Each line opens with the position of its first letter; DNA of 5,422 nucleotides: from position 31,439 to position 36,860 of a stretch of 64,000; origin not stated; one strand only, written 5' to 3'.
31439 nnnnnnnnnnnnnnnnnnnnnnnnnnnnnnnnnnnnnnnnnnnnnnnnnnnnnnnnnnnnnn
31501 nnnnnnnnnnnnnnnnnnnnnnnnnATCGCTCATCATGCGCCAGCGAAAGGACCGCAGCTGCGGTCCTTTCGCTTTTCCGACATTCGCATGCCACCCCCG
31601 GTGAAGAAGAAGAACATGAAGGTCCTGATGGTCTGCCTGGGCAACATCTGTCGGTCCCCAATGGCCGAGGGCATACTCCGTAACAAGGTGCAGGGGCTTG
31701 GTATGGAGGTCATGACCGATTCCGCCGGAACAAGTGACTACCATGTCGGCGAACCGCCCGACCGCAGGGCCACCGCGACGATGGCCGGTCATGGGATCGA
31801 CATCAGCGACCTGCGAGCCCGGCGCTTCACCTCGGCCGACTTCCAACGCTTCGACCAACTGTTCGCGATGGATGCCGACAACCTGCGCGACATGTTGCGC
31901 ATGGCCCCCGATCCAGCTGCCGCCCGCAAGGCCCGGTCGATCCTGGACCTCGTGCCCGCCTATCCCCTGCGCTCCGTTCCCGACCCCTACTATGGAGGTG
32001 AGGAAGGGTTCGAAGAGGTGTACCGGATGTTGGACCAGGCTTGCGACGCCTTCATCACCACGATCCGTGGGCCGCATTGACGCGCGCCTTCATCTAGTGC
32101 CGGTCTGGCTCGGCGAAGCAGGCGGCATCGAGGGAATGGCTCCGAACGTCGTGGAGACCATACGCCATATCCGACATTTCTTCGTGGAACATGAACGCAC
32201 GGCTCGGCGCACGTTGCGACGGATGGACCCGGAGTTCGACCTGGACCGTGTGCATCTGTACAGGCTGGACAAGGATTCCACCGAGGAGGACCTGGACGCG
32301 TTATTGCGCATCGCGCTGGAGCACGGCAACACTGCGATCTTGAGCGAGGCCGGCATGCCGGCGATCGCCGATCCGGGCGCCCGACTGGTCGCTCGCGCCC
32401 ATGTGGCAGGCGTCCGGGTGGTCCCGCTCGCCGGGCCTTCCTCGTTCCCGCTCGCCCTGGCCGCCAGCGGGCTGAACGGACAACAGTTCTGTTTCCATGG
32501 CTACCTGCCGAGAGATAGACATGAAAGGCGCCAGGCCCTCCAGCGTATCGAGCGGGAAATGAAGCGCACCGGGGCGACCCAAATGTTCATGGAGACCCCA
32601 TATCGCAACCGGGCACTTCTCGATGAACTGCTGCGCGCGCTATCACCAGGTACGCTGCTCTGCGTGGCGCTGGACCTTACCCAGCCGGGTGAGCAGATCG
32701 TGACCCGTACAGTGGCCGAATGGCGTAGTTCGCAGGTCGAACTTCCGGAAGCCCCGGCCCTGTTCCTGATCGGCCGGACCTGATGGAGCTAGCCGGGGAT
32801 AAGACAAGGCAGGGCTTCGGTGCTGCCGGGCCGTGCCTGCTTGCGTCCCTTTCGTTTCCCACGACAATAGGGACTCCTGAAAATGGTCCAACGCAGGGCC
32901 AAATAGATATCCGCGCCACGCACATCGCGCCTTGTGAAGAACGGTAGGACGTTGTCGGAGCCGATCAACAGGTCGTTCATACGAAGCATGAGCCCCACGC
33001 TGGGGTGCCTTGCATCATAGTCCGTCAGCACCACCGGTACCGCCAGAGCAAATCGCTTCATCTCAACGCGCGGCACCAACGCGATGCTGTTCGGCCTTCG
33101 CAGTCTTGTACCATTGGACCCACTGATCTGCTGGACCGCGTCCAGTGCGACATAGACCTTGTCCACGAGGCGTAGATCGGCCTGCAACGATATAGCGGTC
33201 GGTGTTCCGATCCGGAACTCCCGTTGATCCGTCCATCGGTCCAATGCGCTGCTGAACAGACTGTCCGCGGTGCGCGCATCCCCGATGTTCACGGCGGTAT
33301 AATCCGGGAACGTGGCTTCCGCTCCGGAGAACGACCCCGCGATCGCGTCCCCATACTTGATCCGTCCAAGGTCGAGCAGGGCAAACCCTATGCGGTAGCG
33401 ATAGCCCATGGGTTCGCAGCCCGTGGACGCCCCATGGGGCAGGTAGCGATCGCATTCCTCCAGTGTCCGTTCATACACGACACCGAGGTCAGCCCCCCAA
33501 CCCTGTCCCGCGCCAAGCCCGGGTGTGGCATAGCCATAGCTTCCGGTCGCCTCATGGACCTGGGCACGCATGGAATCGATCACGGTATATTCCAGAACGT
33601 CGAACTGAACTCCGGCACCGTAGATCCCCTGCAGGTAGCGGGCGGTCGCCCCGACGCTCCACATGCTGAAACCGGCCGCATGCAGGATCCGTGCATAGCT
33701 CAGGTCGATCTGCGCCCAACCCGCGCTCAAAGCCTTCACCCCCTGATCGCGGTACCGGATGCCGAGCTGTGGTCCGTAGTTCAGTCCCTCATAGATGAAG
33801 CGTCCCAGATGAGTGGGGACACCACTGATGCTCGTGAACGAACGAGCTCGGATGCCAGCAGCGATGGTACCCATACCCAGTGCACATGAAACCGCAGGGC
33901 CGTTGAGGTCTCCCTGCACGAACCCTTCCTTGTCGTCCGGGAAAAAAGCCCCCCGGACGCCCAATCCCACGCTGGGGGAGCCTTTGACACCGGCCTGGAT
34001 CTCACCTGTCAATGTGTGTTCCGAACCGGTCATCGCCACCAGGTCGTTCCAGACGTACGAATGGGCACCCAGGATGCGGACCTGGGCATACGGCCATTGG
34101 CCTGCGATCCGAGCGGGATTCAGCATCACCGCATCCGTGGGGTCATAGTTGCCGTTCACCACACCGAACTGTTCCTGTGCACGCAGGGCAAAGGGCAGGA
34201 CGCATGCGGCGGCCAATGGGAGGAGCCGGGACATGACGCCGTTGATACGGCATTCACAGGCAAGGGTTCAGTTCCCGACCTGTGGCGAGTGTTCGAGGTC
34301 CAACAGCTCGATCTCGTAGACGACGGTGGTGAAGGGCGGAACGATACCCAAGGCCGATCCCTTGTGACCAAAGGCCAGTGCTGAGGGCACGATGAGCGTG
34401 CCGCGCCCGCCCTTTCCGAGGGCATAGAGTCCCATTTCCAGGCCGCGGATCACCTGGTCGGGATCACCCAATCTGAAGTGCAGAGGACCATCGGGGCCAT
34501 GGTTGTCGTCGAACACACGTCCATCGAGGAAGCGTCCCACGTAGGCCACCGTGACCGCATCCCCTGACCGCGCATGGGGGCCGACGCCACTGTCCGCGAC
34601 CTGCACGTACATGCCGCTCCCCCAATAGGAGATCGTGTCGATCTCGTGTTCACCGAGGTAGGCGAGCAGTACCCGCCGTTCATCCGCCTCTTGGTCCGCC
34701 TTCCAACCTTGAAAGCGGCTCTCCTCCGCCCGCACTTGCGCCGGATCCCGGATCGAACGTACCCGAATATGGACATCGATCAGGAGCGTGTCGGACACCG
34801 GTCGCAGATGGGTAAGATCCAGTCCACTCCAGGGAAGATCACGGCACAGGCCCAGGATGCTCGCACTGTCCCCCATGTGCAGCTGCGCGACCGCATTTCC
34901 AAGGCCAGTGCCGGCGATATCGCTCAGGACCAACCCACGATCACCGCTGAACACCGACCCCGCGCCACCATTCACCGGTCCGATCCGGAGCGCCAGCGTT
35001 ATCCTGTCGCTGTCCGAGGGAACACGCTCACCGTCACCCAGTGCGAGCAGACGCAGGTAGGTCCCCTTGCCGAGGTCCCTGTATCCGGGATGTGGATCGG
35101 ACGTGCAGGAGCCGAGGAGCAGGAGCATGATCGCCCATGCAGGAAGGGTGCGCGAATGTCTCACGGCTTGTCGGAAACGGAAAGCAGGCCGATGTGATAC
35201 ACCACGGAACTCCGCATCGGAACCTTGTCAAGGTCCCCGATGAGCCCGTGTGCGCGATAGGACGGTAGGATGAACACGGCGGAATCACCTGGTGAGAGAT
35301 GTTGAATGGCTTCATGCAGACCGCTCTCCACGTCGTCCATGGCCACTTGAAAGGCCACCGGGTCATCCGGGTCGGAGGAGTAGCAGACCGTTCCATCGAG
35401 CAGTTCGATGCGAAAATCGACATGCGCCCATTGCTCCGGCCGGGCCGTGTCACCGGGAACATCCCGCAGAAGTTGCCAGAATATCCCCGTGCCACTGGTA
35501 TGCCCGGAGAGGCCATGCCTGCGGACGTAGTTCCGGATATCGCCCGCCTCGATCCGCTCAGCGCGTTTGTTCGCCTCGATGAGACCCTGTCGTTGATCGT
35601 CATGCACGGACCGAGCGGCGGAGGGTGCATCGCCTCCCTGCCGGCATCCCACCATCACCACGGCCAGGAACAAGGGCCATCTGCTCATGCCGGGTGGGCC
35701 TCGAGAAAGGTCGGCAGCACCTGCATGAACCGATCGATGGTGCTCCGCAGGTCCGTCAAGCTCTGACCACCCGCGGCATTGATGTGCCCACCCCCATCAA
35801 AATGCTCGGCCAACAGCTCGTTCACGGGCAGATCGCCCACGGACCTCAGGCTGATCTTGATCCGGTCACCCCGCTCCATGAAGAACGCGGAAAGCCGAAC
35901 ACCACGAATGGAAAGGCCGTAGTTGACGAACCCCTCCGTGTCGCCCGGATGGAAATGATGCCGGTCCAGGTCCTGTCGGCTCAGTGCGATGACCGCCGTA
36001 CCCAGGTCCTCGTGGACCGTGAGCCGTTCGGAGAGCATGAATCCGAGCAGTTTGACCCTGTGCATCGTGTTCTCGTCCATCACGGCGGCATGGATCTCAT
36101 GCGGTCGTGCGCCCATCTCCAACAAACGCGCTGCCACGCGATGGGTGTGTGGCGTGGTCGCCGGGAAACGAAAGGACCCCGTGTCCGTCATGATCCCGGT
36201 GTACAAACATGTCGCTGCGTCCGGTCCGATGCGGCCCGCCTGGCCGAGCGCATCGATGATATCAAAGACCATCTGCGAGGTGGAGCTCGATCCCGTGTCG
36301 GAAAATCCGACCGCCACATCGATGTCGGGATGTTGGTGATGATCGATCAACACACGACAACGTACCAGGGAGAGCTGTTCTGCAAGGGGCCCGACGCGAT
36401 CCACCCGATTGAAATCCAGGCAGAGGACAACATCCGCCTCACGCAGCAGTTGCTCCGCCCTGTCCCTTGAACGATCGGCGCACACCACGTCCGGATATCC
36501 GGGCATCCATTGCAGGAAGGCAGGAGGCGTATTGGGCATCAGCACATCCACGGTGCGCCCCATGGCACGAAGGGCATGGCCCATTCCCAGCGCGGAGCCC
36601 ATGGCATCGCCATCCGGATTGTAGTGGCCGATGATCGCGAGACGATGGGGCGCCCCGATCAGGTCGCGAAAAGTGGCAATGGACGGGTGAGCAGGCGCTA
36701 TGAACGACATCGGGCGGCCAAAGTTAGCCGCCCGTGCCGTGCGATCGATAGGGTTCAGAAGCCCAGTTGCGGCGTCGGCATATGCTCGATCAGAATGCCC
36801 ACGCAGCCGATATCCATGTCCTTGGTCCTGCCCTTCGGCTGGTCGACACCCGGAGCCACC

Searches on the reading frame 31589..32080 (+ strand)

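Call 51: search_protein_families(library=pfam, proteins=[window:31589-32080:+], max_evalue=0.001)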
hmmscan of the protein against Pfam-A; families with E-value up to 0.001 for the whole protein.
window:31589-32080:+ (163 aa): 1 family
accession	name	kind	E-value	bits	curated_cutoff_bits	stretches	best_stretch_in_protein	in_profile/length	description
PF01451.26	LMWPc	-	1.5e-37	129.4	23.2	1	12-155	1-143/144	Low molecular weight phosphotyrosine protein phosphatase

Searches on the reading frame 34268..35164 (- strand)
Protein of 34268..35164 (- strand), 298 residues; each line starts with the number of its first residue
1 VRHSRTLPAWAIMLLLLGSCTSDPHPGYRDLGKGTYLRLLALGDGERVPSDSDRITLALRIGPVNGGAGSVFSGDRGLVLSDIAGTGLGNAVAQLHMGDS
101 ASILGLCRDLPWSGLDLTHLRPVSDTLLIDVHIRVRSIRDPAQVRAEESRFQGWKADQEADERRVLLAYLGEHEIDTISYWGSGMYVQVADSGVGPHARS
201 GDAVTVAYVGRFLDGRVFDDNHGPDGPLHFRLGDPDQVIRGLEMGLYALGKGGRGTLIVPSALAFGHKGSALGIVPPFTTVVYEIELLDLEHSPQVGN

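Call 51: search_protein_families(library=pfam, proteins=[window:34268-35164:-], max_evalue=0.001)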
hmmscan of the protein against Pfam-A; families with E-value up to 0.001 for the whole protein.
window:34268-35164:- (298 aa): 1 family
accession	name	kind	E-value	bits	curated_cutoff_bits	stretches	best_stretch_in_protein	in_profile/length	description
PF00254.34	FKBP_C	-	4.2e-19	69.1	21.1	1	198-288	5-94/94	FKBP-type peptidyl-prolyl cis-trans isomerase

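Call 71: search_protein_families(library=ncbifam, proteins=[window:34268-35164:-], max_evalue=0.001)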
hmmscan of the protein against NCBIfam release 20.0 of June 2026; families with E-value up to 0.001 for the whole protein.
window:34268-35164:- (298 aa): 3 families
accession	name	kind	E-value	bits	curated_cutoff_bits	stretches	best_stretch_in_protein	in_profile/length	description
NF008150.0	PRK10902.1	equivalog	2.6e-19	69.7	215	1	182-295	145-253/271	FKBP-type peptidyl-prolyl cis-trans isomerase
NF008602.0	PRK11570.1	subfamily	3.9e-15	56.3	198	1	144-290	67-205/206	FKBP-type peptidyl-prolyl cis-trans isomerase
NF053689.1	BamJ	equivalog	2.3e-11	44.3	100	1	182-287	77-184/184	BamJ family beta-barrel-assembly machinery protein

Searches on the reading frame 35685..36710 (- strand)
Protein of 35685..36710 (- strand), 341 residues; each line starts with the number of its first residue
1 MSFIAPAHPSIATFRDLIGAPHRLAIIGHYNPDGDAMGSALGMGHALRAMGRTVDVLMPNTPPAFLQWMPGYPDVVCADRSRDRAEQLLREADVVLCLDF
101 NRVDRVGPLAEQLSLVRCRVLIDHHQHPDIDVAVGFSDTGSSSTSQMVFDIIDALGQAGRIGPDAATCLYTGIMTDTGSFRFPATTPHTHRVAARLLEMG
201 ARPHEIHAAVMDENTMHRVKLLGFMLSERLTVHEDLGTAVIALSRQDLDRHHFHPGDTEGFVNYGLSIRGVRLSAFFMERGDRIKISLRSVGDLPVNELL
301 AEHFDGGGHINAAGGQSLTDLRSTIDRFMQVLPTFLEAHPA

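Call 51: search_protein_families(library=pfam, proteins=[window:35685-36710:-], max_evalue=0.001)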
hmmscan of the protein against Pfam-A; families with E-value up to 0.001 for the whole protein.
window:35685-36710:- (341 aa): 2 families
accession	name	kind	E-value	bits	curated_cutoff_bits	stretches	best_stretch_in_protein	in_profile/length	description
PF01368.27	DHH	-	1.3e-21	77.6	28.1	1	24-173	2-125/125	DHH family, N-terminal domain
PF02272.25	DHHA1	-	3.5e-09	37.5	25.9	1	250-318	10-84/102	DHHA1 domain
